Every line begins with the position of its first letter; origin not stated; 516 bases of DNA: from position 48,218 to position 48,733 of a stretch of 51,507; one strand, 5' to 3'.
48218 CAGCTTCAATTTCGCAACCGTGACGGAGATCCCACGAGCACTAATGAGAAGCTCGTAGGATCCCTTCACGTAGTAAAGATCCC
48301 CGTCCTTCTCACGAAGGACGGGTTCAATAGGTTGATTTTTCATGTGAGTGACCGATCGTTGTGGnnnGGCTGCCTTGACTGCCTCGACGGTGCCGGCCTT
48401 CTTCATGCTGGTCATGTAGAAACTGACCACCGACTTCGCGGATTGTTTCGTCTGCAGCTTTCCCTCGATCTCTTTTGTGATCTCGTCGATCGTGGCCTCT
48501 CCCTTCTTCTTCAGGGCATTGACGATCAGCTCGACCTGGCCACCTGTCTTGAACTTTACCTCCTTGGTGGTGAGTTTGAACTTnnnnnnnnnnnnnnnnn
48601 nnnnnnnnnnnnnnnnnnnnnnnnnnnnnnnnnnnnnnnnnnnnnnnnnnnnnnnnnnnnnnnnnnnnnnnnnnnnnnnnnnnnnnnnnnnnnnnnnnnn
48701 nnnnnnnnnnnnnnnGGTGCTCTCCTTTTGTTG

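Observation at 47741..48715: Three paralogous copies of a ~55-aa winged-helix-like (linker-histone-like) module, one fused to a Lys/Ala-rich histone-H1-style tail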

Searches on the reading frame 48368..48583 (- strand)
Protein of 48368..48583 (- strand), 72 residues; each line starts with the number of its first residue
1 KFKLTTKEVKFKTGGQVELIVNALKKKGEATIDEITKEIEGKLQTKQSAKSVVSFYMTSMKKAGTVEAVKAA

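Call 11: search_solved_structures(query=A1, max_evalue=10, show_alignments=2)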
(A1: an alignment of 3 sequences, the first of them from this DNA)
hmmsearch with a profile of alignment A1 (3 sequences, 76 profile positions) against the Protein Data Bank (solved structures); distinct sequences matched with E-value up to 10: 4.
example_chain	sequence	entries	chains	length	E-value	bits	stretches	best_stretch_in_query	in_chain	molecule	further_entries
8jnn_A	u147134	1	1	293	0.29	14.5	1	22-43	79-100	LPP1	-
6nvx_A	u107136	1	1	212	0.82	13.1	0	43-74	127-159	penicillin G acylase, alpha-subunit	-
8brt_A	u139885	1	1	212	0.85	13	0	43-74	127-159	Penicillin G acylase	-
8brq_A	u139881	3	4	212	0.85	13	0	43-74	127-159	Penicillin G acylase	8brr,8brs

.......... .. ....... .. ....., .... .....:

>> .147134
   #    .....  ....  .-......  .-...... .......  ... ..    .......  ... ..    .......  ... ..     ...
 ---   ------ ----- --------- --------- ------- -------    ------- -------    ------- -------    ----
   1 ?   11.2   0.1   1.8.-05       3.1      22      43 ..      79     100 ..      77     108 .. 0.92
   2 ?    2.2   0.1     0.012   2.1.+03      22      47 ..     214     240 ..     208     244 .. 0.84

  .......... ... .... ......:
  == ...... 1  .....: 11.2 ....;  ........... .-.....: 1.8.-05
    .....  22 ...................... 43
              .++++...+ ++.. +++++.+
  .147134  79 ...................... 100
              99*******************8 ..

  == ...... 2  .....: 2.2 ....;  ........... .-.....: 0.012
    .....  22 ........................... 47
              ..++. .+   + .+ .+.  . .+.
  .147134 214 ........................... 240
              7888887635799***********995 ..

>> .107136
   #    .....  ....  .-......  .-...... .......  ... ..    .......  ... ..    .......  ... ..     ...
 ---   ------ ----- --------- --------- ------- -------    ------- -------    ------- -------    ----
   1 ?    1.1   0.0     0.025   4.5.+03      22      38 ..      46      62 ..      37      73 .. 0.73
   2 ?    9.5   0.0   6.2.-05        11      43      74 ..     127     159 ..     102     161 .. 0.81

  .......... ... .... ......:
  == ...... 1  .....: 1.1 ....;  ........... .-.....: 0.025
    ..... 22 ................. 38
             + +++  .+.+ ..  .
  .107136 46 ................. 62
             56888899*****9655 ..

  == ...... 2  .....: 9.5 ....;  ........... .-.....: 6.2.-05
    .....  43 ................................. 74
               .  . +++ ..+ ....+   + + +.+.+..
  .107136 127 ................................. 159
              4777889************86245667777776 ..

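Call 12: find_homologous_proteins(query=A1, max_evalue=0.01)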
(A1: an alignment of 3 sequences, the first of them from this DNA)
Query A1 (3 sequences) (72 aa, profile of the alignment): 27 proteins with E <= 0.01 among 44 candidates.
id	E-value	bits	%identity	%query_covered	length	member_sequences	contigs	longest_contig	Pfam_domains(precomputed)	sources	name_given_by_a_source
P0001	1.7e-33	132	40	92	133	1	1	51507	-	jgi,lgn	jgi:hypothetical protein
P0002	2.2e-33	132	40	92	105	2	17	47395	-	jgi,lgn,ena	-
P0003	3.6e-32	128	40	92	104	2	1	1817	-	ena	-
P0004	1.1e-31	127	40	92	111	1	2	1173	-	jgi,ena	-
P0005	9.3e-31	124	39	92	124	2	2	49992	-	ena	-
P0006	1.1e-30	123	40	92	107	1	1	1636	-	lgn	-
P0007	1.5e-30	123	40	92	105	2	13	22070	-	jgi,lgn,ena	jgi:hypothetical protein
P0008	1.9e-30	123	40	92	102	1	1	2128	-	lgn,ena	-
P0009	4.7e-30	121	42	82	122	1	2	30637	-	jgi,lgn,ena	-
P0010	5.9e-30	121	39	76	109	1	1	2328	-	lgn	-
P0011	1.0e-29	120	40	92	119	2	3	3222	-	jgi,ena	-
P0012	2.8e-29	119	39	92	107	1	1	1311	-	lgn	-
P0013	2.8e-29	119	43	67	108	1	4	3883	-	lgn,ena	-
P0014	3.4e-29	119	100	100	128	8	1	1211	-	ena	-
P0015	3.5e-29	118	39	76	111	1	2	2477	-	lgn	-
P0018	2.5e-27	113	96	100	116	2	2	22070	-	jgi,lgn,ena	-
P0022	1.2e-24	104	87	97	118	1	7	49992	-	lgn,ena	-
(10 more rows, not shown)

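Call 23: predict_structure(alignment_id=A2)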
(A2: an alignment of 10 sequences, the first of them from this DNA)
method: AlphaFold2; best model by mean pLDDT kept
length: 72 residues; sequences in the alignment: 10
mean_pLDDT: 87.1   pTM: 0.72
mean pLDDT of the five models: 87.1, 83.1, 82.2, 81.7, 81.3
residues with pLDDT >= 90: 35; 70-90: 35; 50-70: 1; < 50: 1
segments of 3 or more residues with pLDDT < 50: none
pLDDT, mean of each block of 10 residues (from residue 1): 85 86 90 91 84 91 88 55
secondary structure, 60 per line:
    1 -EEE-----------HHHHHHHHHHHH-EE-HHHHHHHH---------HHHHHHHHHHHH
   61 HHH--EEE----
elements in order: E2-4 H16-27 H32-39 H49-63 E66-68
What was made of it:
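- Closest known: Linker histone H1/H5 globular domain with its Lys-rich tail. Different: The predicted sheet uses an N-terminal strand instead of a C-terminal beta-hairpin wing (call 23).
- The secondary-structure order differs from RRE domains (call 23).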

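Call 25: fold_search(model_id=the predicted structure, library=pdb)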
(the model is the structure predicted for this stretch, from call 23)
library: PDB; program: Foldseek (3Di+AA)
matches with E <= 10: 133; with E <= 0.001: 0
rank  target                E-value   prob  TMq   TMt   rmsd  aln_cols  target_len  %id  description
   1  9ipu_I                3.4e-01  0.92  0.58  0.58   4.1        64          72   19  cryo-EM structure of the RNF168(1-193)/UbcH5c-Ub ubiquitylation module bound to H1.0-K63-Ub3 modified chromatosome (released 2024-10-02)
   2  6la2_S                6.4e-01  0.89  0.58  0.56   2.0        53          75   17  343 bp di-nucleosome harboring cohesive DNA termini assembled with linker histone H1.0 (released 2021-02-17)
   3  6la9_S                8.3e-01  0.75  0.58  0.57   3.8        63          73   19  349 bp di-nucleosome harboring cohesive DNA termini assembled with linker histone H1.0 (high cryoprotectant) (released 2020-10-07)
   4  7dbp_K                8.8e-01  0.77  0.65  0.61   5.3        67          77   16  Linker histone defines structure and self-association behaviour of the 177 bp human chromosome (released 2020-12-23)
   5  5nhk_A                1.1e+00  0.63  0.58  0.35   3.5        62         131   18  Structure of Ferric uptake regulator from francisella tularensis with Iron (released 2018-05-16)
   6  5v1v_A                1.6e+00  0.66  0.69  0.58   3.3        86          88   10  TbiB1 in Complex with the TbiA(alpha) Leader Peptide (released 2018-09-05)
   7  5v1u_B                2.0e+00  0.60  0.60  0.51   2.2        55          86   11  TbiB1 in Complex with the TbiA(beta) Leader Peptide (released 2018-09-05)
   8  2lso_MODEL_1_A        2.3e+00  0.54  0.59  0.53   2.9        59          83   14  Solution NMR Structure of the Globular Domain of Human Histone H1x, Northeast Structural Genomics Consortium ( (released 2012-06-13)
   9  7xvm_U                2.3e+00  0.18  0.51  0.45   9.8        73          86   18  Crystal Structure of Nucleosome-H5 Linker Histone Assembly (sticky-169a DNA fragment) (released 2023-05-24)
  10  2y4q_MODEL_1_A        2.6e+00  0.28  0.49  0.45   3.5        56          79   21  Solution structure of the EF-hand domain of Human Polycystin 2 (released 2011-12-21)
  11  8xjv_An               2.8e+00  0.14  0.45  0.30   4.3        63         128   17  Structural basis for the linker histone H5-nucleosome binding and chromatin compaction (released 2024-09-11)
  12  8auv_D                2.8e+00  0.12  0.39  0.28   7.5        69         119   16  Cryo-EM structure of the plant 40S subunit (released 2023-06-07)
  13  5lq4_A                3.1e+00  0.13  0.39  0.09   3.6        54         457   15  The Structure of ThcOx, the First Oxidase Protein from the Cyanobactin Pathways (released 2016-11-09)
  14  7uoo_4                3.5e+00  0.20  0.55  0.10   6.6        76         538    5  Nucleoplasmic pre-60S intermediate of the Nog2 containing pre-rotation state (released 2023-03-15)
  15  9g30_S                3.5e+00  0.09  0.39  0.28   7.4        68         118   18  The structure of the Candida albicans ribosome with tRNA-fMet, mRNA, and compounds (GEN and MFQ) shows strong density  (released 2025-04-23)
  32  7k5y_U                4.9e+00  0.23  0.54  0.52   2.5        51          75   18  Cryo-EM structure of a chromatosome containing human linker histone H1.4 (released 2020-11-25)
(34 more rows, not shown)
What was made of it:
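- On Linker histone H1/H5 (Pfam PF00538): Foldseek H1.0 hits: TM 0.58, E 0.3-0.9 (call 25).
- On Winged helix-turn-helix superfamily (fold level): Best Foldseek PDB E-value is 0.34 (call 25).
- Closest known: Linker histone H1/H5 globular domain with its Lys-rich tail. Same: H1.0 is the top Foldseek hit (TM 0.58, call 25).
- All interpretable Foldseek neighbours are winged-helix domains: H1.0, H1x, Fur, FOX, MecI, PadR (call 25). wHTH-like fold (calls 23, 25). H1.0 globular domains are the top four Foldseek PDB hits (call 25).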

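Call 27: search_protein_representatives(alignment_id=A2)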
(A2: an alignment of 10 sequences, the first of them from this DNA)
Query: 10 sequences, 76 profile positions. Proteins with E-value up to 0.001 (for the whole library): 206; up to 1e-10: 30; up to 1e-30: 1. The best 150 are listed.
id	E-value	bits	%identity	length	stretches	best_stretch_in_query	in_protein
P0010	8.6e-33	128.3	-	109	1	1-75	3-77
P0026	1.1e-26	108.7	-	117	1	1-72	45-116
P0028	5.2e-21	90.5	-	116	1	1-73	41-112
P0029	2.6e-20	88.3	-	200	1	1-70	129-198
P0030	2.6e-18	81.9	-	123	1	6-71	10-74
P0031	1.6e-17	79.3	-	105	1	5-73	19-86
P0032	6.9e-15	70.9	-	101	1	2-73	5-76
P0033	2.4e-14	69.2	-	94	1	16-70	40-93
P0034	7.6e-14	67.6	-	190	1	7-74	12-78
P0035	1.1e-13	67.1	-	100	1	14-72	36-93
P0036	2.4e-13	66.0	-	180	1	10-68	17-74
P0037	3.8e-13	65.3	-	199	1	9-73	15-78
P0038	7.2e-13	64.4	-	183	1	12-72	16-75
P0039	3.7e-12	62.2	-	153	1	13-70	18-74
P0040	5.1e-12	61.7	-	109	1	13-68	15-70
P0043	1.7e-11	60.0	-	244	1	11-72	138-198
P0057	1.3e-10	57.2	-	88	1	16-70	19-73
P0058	1.4e-10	57.1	-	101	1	2-72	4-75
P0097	2.3e-08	50.0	-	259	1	6-68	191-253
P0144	3.5e-06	43.0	-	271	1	14-69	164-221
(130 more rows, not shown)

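Call 29: fold_search(model_id=the predicted structure, library=viral)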
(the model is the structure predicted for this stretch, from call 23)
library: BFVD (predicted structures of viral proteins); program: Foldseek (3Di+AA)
matches with E <= 10: 159; with E <= 0.001: 0
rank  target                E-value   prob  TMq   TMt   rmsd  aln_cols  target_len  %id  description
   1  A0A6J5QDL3            1.0e-02  1.00  0.73  0.47   5.0        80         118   24  Uncharacterized protein [uncultured Caudovirales phage]
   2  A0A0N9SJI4            1.2e-01  0.99  0.67  0.28   4.0        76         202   14  Uncharacterized protein [Pseudomonas phage POR1]
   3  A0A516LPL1            2.0e-01  0.96  0.63  0.25   3.3        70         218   20  (no name in the UniProt tables at hand)
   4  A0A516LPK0            7.3e-01  0.89  0.71  0.33   2.9        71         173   11  (no name in the UniProt tables at hand)
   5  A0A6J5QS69            1.0e+00  0.69  0.65  0.25   4.5        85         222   15  Uncharacterized protein [uncultured Caudovirales phage]
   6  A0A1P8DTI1            1.0e+00  0.44  0.45  0.35   4.2        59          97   17  (no name in the UniProt tables at hand)
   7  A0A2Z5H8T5            1.1e+00  0.82  0.63  0.62   2.1        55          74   16  Uncharacterized protein [Pseudomonas phage phCDa]
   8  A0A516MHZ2            1.1e+00  0.75  0.61  0.46   2.4        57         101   12  (no name in the UniProt tables at hand)
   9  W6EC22                1.1e+00  0.41  0.47  0.35   3.1        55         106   16  Uncharacterized protein [Rhizobium phage vB_RglS_P106B]
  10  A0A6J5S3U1            1.1e+00  0.47  0.53  0.28   4.4        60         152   20  Uncharacterized protein [uncultured Caudovirales phage]
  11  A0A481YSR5            1.1e+00  0.13  0.31  0.08  12.7        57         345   18  Uncharacterized protein [Marseillevirus LCMAC101]
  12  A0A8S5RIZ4            1.5e+00  0.14  0.34  0.10   5.2        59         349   30  Uncharacterized protein [virus sp. ctML55]
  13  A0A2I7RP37            1.6e+00  0.08  0.28  0.26   6.6        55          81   20  (no name in the UniProt tables at hand)
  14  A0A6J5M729            1.7e+00  0.25  0.47  0.32   4.0        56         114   18  Uncharacterized protein [uncultured Caudovirales phage]
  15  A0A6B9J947            1.7e+00  0.15  0.39  0.16   5.5        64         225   22  Uncharacterized protein [Vibrio phage vB_VchM_Kuja]
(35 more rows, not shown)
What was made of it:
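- On Winged helix-turn-helix superfamily (fold level): The best BFVD hit is an uncharacterised phage protein, E 0.01 (call 29).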

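Call 36: find_encoding_contigs(protein=P0034, flank=8000, max_places=4)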
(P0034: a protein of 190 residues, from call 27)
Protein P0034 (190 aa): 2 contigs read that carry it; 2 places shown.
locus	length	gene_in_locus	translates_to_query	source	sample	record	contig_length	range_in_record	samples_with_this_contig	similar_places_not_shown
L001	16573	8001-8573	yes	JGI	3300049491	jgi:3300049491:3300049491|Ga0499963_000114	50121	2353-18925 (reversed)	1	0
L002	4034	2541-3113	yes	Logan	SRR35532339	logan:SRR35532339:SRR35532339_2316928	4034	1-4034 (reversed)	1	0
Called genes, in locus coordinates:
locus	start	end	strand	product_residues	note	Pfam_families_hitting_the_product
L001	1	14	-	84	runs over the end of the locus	-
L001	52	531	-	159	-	-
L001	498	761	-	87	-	-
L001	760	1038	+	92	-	-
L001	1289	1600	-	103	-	-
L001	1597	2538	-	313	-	-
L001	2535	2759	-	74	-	-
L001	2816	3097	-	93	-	-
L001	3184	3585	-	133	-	-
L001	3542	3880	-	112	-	-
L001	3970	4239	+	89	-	-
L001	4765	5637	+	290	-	-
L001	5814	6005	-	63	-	-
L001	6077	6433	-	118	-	-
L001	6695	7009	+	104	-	-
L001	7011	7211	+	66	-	-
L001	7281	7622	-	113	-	-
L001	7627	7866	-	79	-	-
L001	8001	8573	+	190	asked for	-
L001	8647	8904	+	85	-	-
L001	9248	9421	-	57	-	-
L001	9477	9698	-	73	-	-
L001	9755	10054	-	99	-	-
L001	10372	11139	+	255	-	-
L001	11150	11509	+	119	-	-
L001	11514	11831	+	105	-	-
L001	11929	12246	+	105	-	-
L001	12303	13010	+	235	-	-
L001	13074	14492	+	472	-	PF24681:Kelch_KLHDC2_KLHL20_DRC7 (weak)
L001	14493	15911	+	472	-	-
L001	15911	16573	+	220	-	-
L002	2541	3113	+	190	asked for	-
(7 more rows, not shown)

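Call 41: find_encoding_contigs(protein=P0022, flank=10000, max_places=3)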
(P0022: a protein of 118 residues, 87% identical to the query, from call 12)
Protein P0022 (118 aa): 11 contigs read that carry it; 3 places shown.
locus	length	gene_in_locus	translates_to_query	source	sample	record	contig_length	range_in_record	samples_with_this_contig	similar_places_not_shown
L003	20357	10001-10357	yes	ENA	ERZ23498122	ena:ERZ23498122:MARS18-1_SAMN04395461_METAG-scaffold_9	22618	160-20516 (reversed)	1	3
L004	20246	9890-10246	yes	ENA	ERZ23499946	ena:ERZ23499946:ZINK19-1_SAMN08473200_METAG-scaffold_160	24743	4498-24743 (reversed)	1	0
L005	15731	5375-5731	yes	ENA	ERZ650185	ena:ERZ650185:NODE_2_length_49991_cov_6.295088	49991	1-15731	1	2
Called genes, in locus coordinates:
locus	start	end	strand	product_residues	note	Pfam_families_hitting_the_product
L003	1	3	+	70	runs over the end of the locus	-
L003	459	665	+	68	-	-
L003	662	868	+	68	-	-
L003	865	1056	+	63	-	-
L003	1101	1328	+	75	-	-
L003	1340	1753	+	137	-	-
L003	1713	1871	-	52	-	-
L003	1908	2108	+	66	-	-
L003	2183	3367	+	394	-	-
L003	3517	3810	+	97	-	-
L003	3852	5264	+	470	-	PF00176:SNF2-rel_dom, PF00271:Helicase_C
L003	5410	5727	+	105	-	-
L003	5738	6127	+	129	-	PF23984:DUF7307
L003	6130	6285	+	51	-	-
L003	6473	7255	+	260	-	PF23977:Pam3_Gp34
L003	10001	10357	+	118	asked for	-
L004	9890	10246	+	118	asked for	-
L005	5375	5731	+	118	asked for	-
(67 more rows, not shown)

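Call 42: find_encoding_contigs(protein=P0033, flank=8000, max_places=3)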
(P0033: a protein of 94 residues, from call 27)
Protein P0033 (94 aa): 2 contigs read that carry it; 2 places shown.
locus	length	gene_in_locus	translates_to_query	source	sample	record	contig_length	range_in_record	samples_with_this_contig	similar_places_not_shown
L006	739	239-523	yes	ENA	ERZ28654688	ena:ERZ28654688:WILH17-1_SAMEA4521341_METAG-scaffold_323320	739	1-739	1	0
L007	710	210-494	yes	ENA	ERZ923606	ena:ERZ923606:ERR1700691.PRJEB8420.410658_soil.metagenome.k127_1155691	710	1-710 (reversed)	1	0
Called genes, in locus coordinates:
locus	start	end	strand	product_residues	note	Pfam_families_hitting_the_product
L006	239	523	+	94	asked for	-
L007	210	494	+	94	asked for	-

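Call 43: find_encoding_contigs(protein=P0043, flank=8000, max_places=3)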
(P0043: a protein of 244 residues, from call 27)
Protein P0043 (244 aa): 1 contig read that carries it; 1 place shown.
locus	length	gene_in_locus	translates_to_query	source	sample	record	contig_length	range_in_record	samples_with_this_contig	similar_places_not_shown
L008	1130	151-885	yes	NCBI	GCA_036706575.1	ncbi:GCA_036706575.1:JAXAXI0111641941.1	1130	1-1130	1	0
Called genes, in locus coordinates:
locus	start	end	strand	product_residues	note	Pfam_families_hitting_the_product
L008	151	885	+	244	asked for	-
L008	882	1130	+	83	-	?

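Call 44: find_encoding_contigs(protein=P0028, flank=8000, max_places=3)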
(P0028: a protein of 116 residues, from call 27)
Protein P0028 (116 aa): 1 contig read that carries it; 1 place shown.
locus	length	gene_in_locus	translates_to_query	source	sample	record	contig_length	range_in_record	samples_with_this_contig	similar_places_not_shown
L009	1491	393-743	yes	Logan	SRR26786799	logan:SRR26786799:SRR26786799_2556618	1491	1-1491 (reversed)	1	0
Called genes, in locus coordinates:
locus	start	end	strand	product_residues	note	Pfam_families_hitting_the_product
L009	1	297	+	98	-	?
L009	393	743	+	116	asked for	-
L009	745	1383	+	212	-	-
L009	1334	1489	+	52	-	?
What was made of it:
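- Tried and rejected: Three contig look-ups gave contigs under 2 kb (calls 42-44). Those from calls 43 and 44 (L008, L009) still showed the start of the downstream methyltransferase.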

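Call 47: search_solved_structures(query=A4, max_evalue=10, show_alignments=3)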
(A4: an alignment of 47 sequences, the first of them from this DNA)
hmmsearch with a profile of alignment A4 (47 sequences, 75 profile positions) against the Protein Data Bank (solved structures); distinct sequences matched with E-value up to 10: 2.
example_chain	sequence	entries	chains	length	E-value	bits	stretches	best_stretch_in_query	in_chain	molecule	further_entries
9ksg_A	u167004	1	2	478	0.46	13.5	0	36-52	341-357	RXLR effector Avh1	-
8srj_A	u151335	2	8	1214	1.4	12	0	28-55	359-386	TRPM2 chanzyme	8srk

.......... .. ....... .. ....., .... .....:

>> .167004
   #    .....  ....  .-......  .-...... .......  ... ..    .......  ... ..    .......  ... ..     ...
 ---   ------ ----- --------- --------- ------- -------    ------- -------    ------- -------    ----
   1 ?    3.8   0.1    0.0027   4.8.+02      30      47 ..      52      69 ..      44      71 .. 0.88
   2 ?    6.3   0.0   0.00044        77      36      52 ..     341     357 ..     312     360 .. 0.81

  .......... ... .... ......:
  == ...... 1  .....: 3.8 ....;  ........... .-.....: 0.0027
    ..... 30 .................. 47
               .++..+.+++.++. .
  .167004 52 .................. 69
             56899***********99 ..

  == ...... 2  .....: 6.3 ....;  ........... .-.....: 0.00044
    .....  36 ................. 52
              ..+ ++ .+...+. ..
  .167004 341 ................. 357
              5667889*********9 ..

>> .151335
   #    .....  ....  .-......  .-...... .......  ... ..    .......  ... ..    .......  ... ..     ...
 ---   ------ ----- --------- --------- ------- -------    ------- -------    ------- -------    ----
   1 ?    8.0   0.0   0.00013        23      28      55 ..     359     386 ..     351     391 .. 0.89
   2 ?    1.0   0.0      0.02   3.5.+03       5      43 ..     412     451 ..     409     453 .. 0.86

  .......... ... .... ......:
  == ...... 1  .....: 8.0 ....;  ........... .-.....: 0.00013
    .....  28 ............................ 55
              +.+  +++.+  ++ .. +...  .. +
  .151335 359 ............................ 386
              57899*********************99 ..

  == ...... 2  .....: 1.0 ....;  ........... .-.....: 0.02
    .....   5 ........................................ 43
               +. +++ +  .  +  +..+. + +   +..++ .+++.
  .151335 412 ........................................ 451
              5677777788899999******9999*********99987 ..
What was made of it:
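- Tried and rejected: Sequence searches of the PDB with module profiles found nothing meaningful (calls 11, 47).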

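Call 52: search_dna_similar(query=window:48368-48583:-, collection=phages, mode=protein, max_evalue=0.01, max_rows=30)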
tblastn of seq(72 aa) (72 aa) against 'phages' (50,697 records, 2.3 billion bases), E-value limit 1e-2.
No match.

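Call 72: find_encoding_contigs(protein=P0005, flank=4000, max_places=2)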
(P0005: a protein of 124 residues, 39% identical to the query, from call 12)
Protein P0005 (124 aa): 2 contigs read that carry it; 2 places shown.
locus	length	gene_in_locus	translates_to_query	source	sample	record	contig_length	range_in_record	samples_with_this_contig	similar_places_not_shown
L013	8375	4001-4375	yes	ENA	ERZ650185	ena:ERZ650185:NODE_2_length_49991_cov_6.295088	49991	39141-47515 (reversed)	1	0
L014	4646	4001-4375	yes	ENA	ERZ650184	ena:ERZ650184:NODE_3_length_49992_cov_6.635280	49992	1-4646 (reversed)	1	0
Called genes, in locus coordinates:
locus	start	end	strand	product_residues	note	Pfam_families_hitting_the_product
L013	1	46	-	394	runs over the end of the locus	-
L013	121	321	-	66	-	-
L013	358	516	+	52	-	-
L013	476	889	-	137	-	-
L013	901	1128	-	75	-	-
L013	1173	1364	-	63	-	-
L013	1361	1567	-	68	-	-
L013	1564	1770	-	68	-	-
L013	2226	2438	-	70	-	-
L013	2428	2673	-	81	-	-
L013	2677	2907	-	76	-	-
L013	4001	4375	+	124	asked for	-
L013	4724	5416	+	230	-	-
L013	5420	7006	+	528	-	-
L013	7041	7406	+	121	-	-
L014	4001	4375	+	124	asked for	-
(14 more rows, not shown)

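Call 73: find_encoding_contigs(protein=P0009, flank=4000, max_places=2)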
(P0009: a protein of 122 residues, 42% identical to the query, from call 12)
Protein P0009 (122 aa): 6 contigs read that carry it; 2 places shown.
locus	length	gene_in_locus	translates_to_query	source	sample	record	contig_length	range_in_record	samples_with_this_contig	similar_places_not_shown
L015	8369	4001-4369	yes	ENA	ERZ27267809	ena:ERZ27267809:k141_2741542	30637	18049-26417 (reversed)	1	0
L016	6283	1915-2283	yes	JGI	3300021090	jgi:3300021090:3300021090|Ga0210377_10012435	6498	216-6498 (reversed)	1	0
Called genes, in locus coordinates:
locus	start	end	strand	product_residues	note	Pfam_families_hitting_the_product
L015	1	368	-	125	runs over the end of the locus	-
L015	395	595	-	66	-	-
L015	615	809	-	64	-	-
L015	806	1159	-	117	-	-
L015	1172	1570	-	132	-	-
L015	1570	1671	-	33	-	-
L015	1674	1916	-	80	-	-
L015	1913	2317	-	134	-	-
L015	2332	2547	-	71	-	-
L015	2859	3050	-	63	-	-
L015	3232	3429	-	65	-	-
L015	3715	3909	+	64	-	-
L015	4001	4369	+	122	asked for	-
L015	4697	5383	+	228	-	-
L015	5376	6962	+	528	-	-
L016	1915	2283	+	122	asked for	-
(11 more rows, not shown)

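Call 80: search_dna_similar(query=P0058, collection=phages, mode=protein, max_evalue=0.1, max_rows=20)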
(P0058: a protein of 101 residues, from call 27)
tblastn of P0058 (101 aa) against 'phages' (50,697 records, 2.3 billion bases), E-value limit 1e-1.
No match.
